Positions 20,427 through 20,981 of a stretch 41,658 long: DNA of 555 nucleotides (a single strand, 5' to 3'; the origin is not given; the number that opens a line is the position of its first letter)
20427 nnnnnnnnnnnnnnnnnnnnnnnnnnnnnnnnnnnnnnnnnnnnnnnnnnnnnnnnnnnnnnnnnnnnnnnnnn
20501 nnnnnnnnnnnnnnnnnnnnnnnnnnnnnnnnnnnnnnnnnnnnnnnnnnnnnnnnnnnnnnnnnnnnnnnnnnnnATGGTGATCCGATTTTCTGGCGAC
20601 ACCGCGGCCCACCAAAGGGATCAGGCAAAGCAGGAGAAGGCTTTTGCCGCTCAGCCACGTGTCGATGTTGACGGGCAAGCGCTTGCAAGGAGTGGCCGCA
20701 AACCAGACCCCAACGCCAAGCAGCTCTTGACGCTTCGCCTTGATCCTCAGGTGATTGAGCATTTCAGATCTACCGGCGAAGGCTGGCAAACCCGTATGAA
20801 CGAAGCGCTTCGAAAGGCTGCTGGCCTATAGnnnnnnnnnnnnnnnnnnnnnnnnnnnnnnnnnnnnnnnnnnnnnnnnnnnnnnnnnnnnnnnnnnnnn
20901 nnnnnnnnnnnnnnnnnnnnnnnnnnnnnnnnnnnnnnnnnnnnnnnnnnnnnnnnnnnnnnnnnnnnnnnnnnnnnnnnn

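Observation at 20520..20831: Orphan BrnA-type antitoxin cassette, with its own promoter and operator-like repeats, inserted antisense between the late leader genes and terS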

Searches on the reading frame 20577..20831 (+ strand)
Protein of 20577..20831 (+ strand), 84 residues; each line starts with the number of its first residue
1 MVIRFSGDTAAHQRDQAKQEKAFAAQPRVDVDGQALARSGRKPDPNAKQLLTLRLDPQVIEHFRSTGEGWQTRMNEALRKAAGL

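Call 3: search_protein_families(library=pfam, proteins=[window:20577-20831:+], max_evalue=1)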
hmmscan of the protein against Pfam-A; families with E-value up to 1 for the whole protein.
window:20577-20831:+ (84 aa): 1 family
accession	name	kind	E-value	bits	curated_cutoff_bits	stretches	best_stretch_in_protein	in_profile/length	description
PF14384.12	BrnA_antitoxin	-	9.4e-20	71.2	26.1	1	16-82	10-68/68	BrnA antitoxin of type II toxin-antitoxin system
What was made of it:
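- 20577..20831 (+): brnA-like gene, 84 aa, monocistronic. Codons 1-38 (20577-20690) are a fast-evolving N-terminal region. Codons 39-84 (20691-20828) are the conserved ribbon-helix-helix half. Pfam PF14384 (call 3).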

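Call 4: search_protein_families(library=ncbifam, proteins=[window:20577-20831:+], max_evalue=1)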
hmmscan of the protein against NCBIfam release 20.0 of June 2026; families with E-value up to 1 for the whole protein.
window:20577-20831:+ (84 aa): 1 family
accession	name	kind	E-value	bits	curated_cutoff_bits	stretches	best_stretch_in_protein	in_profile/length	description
NF033420.0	T6SS_PAAR_dom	equivalog_domain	0.12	12.5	124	1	12-48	12-48/94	type VI secretion system PAAR protein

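Call 7: search_protein_families(library=phrogs, proteins=[window:20577-20831:+], max_evalue=0.01)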
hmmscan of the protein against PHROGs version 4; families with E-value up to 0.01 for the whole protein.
window:20577-20831:+ (84 aa): 2 families
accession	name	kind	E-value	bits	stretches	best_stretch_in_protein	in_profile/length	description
phrog_4692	-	moron, auxiliary metabolic gene and host takeover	3e-18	67.3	1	34-82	43-91/96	antitoxin from a toxin-antitoxin system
phrog_30665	-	unknown function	0.00026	22.4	1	47-81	61-95/101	-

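Call 8: find_homologous_proteins(query=window:20577-20828:+, max_evalue=0.001)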
Query window:20577-20828:+ (84 aa): 70 proteins with E <= 0.001 among 73 candidates.
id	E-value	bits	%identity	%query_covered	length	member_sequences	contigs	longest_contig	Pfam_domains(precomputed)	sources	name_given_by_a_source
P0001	5.3e-48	178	100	100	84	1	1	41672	PF14384.13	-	-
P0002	4.1e-28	114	71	98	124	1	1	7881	PF14384.13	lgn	-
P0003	2.1e-26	109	80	82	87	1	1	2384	PF14384.13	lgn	-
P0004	2.8e-26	109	76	80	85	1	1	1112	PF14384.13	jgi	jgi:uncharacterized protein (DUF4415 family)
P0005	7.6e-26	107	79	80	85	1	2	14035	PF14384.13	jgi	jgi:uncharacterized protein (DUF4415 family)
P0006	8.6e-26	107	63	100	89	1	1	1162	PF14384.13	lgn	-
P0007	2.2e-25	106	79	79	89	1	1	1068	PF14384.13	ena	-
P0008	2.9e-25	105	74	82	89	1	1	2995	PF14384.13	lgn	-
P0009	3.3e-25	105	77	80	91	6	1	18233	PF14384.13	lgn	-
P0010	7.9e-25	104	76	80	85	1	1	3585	PF14384.13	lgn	-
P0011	1.9e-24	103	75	80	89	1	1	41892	PF14384.13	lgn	-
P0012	2.0e-24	103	71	86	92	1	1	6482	PF14384.13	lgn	-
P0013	9.8e-24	100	57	80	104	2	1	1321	PF14384.13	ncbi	ncbi:BrnA antitoxin of type II toxin-antitoxin system [compost metagenome]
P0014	1.5e-23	100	52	82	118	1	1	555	PF14384.13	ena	-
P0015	1.9e-23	99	64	100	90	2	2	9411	PF14384.13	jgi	jgi:uncharacterized protein (DUF4415 family)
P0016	2.4e-23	99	72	80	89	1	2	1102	PF14384.13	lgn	-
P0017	3.6e-23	99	71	81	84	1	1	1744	PF14384.13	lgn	-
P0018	3.7e-23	99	66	80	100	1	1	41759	PF14384.13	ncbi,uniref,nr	ncbi:BrnA antitoxin family protein [Rhizobium hidalgonense]|uniref:BrnA antitoxin family protein n=1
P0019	1.3e-22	97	55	88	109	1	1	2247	PF14384.13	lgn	-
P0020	1.6e-22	97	70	80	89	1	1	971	PF14384.13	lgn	-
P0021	1.9e-22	96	61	100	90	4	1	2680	PF14384.13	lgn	-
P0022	2.3e-22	96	68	81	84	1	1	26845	PF14384.13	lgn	-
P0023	1.1e-21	94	92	58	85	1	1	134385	PF14384.13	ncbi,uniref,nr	ncbi:hypothetical protein CO670_15455 [Rhizobium sp. J15]|uniref:BrnA antitoxin family protein n=1 T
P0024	1.3e-21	94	63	90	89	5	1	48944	PF14384.13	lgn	-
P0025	1.4e-21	94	67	79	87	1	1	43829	PF14384.13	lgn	-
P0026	2.2e-21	93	66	85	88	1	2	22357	PF14384.13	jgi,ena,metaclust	metaclust:\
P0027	2.4e-21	93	68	83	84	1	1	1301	PF14384.13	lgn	-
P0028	2.5e-21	93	96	56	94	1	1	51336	PF14384.13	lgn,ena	-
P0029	2.7e-21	93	57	80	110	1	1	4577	PF14384.13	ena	-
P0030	2.8e-21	93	70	79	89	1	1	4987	PF14384.13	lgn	-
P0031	3.2e-21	92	70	82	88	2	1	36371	PF14384.13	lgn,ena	-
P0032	3.4e-21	92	66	79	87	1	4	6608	PF14384.13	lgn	-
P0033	3.9e-21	92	59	100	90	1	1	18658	PF14384.13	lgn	-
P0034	6.3e-21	92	66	83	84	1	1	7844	PF14384.13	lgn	-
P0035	8.6e-21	91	71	82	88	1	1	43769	PF14384.13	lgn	-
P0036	1.3e-20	91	55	100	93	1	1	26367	PF14384.13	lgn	-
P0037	1.4e-20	90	60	100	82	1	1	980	PF14384.13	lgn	-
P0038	1.4e-20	90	69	79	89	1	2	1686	PF14384.13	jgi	jgi:uncharacterized protein (DUF4415 family)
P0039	1.6e-20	90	94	56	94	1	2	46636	PF14384.13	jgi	jgi:uncharacterized protein (DUF4415 family)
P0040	1.9e-20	90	57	100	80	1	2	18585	PF14384.13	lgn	-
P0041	3.3e-20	89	91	56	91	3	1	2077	PF14384.13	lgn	-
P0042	4.0e-20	89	59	99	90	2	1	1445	PF14384.13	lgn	-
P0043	6.1e-20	88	84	61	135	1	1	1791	PF14384.13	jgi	jgi:uncharacterized protein (DUF4415 family)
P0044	9.4e-20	88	87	56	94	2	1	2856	PF14384.13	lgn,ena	-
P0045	1.0e-19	88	60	99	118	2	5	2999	PF14384.13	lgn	-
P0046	1.3e-19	87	87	56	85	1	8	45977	PF14384.13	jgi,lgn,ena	-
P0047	1.5e-19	87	58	100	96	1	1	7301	PF14384.13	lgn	-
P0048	2.4e-19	87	89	54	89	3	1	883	PF14384.13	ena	-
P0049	8.8e-19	85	86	60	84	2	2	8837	PF14384.13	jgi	jgi:uncharacterized protein (DUF4415 family)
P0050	9.9e-19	85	59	87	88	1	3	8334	PF14384.13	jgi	-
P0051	1.2e-18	84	57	100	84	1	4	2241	PF14384.13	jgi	jgi:uncharacterized protein (DUF4415 family)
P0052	1.8e-18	84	85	56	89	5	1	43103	PF14384.13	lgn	-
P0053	2.4e-18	83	85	56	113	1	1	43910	PF14384.13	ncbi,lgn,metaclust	metaclust:status=active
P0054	4.8e-18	82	58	100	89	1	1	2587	PF14384.13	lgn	-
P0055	4.9e-18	82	62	85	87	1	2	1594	PF14384.13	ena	-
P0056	5.1e-18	82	85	56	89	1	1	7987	PF14384.13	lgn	-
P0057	5.7e-18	82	75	61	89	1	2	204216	PF14384.13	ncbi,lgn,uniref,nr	ncbi:BrnA antitoxin family protein [Sinorhizobium medicae]|uniref:BrnA antitoxin family protein n=1 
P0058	1.1e-17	81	80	60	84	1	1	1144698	PF14384.13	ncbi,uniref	ncbi:BrnA antitoxin family protein [Rhizobium johnstonii]|uniref:BrnA antitoxin family protein n=1 T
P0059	2.3e-17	80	78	58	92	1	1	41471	PF14384.13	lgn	-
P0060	4.4e-17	79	63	85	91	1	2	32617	PF14384.13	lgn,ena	-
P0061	2.9e-16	77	56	98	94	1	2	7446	PF14384.13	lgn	-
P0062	1.7e-15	74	54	96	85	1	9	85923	PF14384.13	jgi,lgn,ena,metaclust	metaclust:\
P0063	2.0e-15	74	60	89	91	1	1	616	PF14384.13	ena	-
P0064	7.6e-15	72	79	56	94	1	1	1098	PF14384.13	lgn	-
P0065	2.9e-11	61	65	62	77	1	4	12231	PF14384.13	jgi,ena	jgi:uncharacterized protein (DUF4415 family)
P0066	3.8e-11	60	61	69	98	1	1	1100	PF14384.13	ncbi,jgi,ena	jgi:uncharacterized protein (DUF4415 family)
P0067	6.7e-11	60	71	61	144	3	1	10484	PF10544.16,PF13455.13,PF14384.13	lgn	-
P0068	1.6e-10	59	70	54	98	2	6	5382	PF14384.13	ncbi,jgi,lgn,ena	jgi:uncharacterized protein (DUF4415 family)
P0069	3.2e-10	58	67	58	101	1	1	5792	PF14384.13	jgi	jgi:uncharacterized protein (DUF4415 family)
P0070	1.6e-9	55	65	58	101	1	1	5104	PF14384.13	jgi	jgi:uncharacterized protein (DUF4415 family)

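Call 9: find_encoding_contigs(protein=window:20577-20831:+, flank=10000, max_places=10)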
Protein window:20577-20831:+ (84 aa): 3 contigs read that carry it; 2 places shown.
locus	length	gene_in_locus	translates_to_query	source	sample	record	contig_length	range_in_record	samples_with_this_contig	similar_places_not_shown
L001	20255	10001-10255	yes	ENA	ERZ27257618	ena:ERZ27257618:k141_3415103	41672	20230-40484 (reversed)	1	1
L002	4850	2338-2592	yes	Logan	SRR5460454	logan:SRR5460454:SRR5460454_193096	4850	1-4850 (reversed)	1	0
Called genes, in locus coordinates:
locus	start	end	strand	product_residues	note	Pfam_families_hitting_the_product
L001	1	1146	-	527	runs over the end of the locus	-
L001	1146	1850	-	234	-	PF24175:SU10_adaptor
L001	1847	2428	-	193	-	-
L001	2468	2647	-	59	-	-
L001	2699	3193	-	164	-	-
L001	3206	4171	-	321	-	-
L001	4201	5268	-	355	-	-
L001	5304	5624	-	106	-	-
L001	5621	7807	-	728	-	-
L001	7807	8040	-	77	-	-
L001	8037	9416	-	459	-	-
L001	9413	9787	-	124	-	PF16677:GP3_package (weak)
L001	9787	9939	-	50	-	-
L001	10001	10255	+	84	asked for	PF14384:BrnA_antitoxin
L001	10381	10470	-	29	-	-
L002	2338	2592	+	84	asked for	PF14384:BrnA_antitoxin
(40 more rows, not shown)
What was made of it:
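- On Phage moron (independently transcribed accessory cassette): The orientation is opposite to the surrounding array (call 9).
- Checked: Orientation. brnA is one of two + strand genes inside a minus-strand array of about 28 kb (call 9).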

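Call 10: search_dna_similar(query=window:20577-20828:+, collection=phages, mode=protein, max_rows=40, max_evalue=0.001)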
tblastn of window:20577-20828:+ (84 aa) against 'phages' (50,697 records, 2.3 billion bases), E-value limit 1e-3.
Records with a match: 31; places in all: 31; records where one place covers at least 80% of the query: 0.
Best place of each record, by identity: <60% 31.
By first word of the organism name: Burkholderia 25; Bordetella 3; Acidovorax 1; Rhizobium 1; Haematospirillum 1.
By host as written in the record: Burkholderia sp. 13; Burkholderia pseudomallei 5; Bordetella avium 2; Burkholderia thailandensis 2; Bordetella bronchiseptica Bb01 1; Lysogenic Burkholderia thailandensis E264 1; Acidovorax cattleyae GBBC 1148 1; Burkholderia pseudomallei 9 1; and 5 more.
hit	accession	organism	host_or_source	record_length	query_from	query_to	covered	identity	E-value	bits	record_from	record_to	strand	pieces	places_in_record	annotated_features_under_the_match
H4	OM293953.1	Bordetella phage vB_BaM-IFTN4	Bordetella avium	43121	32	79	57%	47.9%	7e-7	50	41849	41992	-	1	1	BrnA antitoxin family protein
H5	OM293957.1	Bordetella phage vB_BaM-IFTN8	Bordetella avium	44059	32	79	57%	47.9%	7e-7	50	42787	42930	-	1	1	BrnA antitoxin family protein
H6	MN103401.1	Bordetella phage vB_BbrS_PHB09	Bordetella bronchiseptica Bb01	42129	32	79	57%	47.9%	9e-7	50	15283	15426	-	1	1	hypothetical protein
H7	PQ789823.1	Burkholderia phage vB_PR2a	Burkholderia sp.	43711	40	80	49%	53.7%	4e-7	51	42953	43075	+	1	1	hypothetical protein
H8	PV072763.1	Burkholderia phage vB_CB2a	Burkholderia sp.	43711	40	80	49%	53.7%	4e-7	51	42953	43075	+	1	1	hypothetical protein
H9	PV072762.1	Burkholderia phage vB_E192b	Burkholderia sp.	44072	40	80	49%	53.7%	4e-7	51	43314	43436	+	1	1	hypothetical protein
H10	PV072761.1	Burkholderia phage vB_PR5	Burkholderia sp.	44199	40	80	49%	53.7%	4e-7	51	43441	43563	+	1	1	hypothetical protein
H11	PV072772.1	Burkholderia phage vB_E264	Burkholderia sp.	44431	40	80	49%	53.7%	4e-7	51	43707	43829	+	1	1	hypothetical protein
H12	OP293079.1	Burkholderia phage PhiBt-E264.1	Lysogenic Burkholderia thailandensis ...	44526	40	80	49%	53.7%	4e-7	51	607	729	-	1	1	hypothetical protein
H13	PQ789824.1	Burkholderia phage vB_E354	Burkholderia sp.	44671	40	80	49%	53.7%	4e-7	51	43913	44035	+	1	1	hypothetical protein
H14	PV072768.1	Burkholderia phage vB_PL2a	Burkholderia sp.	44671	40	80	49%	53.7%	4e-7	51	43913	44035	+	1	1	hypothetical protein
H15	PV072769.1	Burkholderia phage vB_E175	Burkholderia sp.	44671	40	80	49%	53.7%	4e-7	51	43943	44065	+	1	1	hypothetical protein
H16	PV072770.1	Burkholderia phage vB_E184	Burkholderia sp.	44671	40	80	49%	53.7%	4e-7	51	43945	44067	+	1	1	hypothetical protein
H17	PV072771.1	Burkholderia phage vB_E228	Burkholderia sp.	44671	40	80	49%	53.7%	4e-7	51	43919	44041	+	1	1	hypothetical protein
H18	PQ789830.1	Burkholderia phage vB_E188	Burkholderia sp.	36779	33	80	57%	44.9%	2e-4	43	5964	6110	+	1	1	BrnA antitoxin family protein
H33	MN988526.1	Rhizobium phage RHph_N3_2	Rhizobium phaseoli N3_2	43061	40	84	54%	44.4%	5e-6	48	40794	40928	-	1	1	DUF4415 domain-containing protein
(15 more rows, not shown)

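Call 12: get_annotated_region(hit=H33, flank=4000)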
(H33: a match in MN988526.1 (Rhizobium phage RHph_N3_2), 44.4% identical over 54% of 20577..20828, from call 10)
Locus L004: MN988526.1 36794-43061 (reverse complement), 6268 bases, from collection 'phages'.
description: Rhizobium phage RHph_N3_2, complete genome.
organism: Rhizobium phage RHph_N3_2 (NCBI taxid 2509747)
taxonomy: Viruses; Duplodnaviria; Heunggongvirae; Uroviricota; Caudoviricetes
host: Rhizobium phaseoli N3_2; source: agricultural lands; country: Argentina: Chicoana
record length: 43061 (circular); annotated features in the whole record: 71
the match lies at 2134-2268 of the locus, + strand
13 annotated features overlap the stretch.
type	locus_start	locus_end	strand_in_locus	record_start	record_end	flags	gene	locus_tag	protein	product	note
CDS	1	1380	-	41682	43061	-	-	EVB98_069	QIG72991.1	terminase large subunit protein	-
CDS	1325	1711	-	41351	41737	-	-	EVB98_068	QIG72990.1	hypothetical protein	-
CDS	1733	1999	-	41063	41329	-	-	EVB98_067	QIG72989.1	hypothetical protein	-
CDS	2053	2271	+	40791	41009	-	-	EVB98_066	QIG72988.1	DUF4415 domain-containing protein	-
CDS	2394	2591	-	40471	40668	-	-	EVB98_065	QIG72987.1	hypothetical protein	-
CDS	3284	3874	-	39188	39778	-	-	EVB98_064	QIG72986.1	HNH endonuclease protein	GO_function: GO:0003677 - DNA binding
CDS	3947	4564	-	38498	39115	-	-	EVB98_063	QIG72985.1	hypothetical protein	-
CDS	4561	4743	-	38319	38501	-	-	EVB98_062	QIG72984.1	hypothetical protein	-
CDS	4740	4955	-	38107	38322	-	-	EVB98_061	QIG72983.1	LuxR family transcriptional regulator protein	GO_component: GO:0005622 - intracellular; GO_function: GO:0000156 - two-component response regulator activity; ...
CDS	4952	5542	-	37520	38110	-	-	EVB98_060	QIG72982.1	HNH endonuclease protein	GO_function: GO:0005524 - ATP binding; GO_function: GO:0043565 - sequence-specific DNA binding; GO_process: GO:0006270 ...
CDS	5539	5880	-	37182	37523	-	-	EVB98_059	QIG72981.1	hypothetical protein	-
CDS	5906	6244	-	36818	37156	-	-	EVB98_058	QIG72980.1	hypothetical protein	-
CDS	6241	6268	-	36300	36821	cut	-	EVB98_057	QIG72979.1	putative DNA methyltransferase protein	-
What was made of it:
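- Closest known: DUF4415 gene EVB98_066 of Rhizobium phage RHph_N3_2. Same: A solo gene in the same slot, antisense between the regulatory block and the packaging genes of a related cultured phage (call 12).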

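Call 13: get_annotated_region(hit=H4, flank=3000)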
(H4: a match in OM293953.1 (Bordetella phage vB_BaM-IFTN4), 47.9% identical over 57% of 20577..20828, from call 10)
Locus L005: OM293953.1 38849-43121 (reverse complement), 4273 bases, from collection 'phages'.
description: Bordetella phage vB_BaM-IFTN4, complete genome.
organism: Bordetella phage vB_BaM-IFTN4 (NCBI taxid 2928720)
taxonomy: Viruses; Duplodnaviria; Heunggongvirae; Uroviricota; Caudoviricetes
host: Bordetella avium; source: fecal sample, chicken, commercial farm; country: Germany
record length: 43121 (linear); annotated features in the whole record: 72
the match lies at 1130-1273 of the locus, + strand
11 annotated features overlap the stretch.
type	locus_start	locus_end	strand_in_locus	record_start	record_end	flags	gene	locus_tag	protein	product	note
CDS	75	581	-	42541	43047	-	-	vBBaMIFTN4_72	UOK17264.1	antirepressor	antirepressor (Rha family)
CDS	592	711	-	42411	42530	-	-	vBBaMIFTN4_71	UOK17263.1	hypothetical protein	-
CDS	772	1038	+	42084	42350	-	-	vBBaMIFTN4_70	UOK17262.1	BrnT family toxin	-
CDS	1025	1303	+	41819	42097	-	-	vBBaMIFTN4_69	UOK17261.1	BrnA antitoxin family protein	-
CDS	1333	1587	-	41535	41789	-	-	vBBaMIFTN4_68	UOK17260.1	hypothetical protein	-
CDS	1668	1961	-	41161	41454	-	-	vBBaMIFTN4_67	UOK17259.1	hypothetical protein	-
CDS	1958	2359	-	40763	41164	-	-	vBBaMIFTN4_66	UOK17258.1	hypothetical protein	-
CDS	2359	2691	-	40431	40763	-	-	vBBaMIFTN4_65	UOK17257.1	hypothetical protein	-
CDS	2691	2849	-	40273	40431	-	-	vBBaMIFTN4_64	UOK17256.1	hypothetical protein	-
CDS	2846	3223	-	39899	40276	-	-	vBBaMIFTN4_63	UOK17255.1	endonuclease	-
CDS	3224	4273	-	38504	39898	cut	-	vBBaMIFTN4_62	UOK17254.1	replicative DNA helicase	replicative DNA helicase (DnaB)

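Call 14: get_annotated_region(hit=H7, flank=3000)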
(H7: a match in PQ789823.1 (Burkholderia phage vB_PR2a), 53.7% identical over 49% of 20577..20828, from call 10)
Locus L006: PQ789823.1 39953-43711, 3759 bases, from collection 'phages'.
description: Burkholderia phage vB_PR2a, complete genome.
organism: Burkholderia phage vB_PR2a (NCBI taxid 3417006)
taxonomy: Viruses
host: Burkholderia sp.; source: -; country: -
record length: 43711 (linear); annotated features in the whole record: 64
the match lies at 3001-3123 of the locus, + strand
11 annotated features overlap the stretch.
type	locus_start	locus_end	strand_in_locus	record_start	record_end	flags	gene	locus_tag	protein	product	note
CDS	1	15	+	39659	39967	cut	-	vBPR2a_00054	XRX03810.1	replication initiation O-like protein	-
CDS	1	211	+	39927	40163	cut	-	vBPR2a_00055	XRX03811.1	hypothetical protein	-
CDS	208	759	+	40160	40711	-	-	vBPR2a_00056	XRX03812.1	hypothetical protein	-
CDS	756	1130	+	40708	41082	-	-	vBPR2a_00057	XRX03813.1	hypothetical protein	-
CDS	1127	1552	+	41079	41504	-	-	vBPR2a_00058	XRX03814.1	hypothetical protein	-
CDS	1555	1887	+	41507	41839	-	-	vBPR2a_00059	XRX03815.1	hypothetical protein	-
CDS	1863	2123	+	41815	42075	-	-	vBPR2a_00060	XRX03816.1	hypothetical protein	-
CDS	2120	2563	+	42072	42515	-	-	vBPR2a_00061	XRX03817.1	hypothetical protein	-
CDS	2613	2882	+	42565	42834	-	-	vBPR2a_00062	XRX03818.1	hypothetical protein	-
CDS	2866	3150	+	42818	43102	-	-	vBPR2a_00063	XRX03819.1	hypothetical protein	-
CDS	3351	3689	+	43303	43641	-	-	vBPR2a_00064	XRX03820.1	holin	-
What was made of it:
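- Closest known: Complete brnTA modules carried by phages. Same: Phage-borne BrnA with 43-54% identity over the RHH half (calls 10, 13, 14).
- Closest known: Complete brnTA modules carried by phages. Different: They carry the module in other genome positions (calls 13, 14).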

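Call 19: find_related_loci(query=A1, collection=viral_contigs, flank=4000)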
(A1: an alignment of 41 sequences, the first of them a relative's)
Query A1 (84 aa) in viral_contigs; peptide patterns used: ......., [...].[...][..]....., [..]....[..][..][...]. (x = any residue, [..] = any of these).
326 stretches matched a pattern; 177 encode a relative of the query (tblastn E <= 1e-3); the best 80 are kept; 80 distinct loci.
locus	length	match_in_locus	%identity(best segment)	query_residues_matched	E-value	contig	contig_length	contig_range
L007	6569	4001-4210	77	18-84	7e-31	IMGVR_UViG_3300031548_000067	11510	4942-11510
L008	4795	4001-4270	64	1-84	2e-30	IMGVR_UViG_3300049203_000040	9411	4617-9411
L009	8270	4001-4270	61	1-84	3e-28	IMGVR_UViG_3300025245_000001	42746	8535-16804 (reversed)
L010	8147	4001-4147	92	36-84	6e-27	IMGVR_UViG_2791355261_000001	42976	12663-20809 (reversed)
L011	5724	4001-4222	66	14-84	2e-26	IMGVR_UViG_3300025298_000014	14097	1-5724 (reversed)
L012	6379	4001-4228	59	12-84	5e-25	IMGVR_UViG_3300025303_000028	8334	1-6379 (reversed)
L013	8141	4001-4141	85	38-84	4e-24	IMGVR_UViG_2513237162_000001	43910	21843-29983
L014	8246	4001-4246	54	1-81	2e-21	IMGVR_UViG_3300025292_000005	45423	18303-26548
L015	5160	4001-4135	67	40-84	1e-17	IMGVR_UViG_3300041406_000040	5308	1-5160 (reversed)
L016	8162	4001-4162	57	31-84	4e-17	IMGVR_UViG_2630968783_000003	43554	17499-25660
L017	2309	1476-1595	73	45-84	2e-15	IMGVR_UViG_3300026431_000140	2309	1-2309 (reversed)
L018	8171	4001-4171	52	25-84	3e-15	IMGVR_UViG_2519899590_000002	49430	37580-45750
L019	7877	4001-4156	60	33-84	5e-15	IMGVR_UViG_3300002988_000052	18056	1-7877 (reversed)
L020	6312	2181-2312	64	38-81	4e-15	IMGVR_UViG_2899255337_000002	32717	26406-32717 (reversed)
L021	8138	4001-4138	59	33-78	1e-14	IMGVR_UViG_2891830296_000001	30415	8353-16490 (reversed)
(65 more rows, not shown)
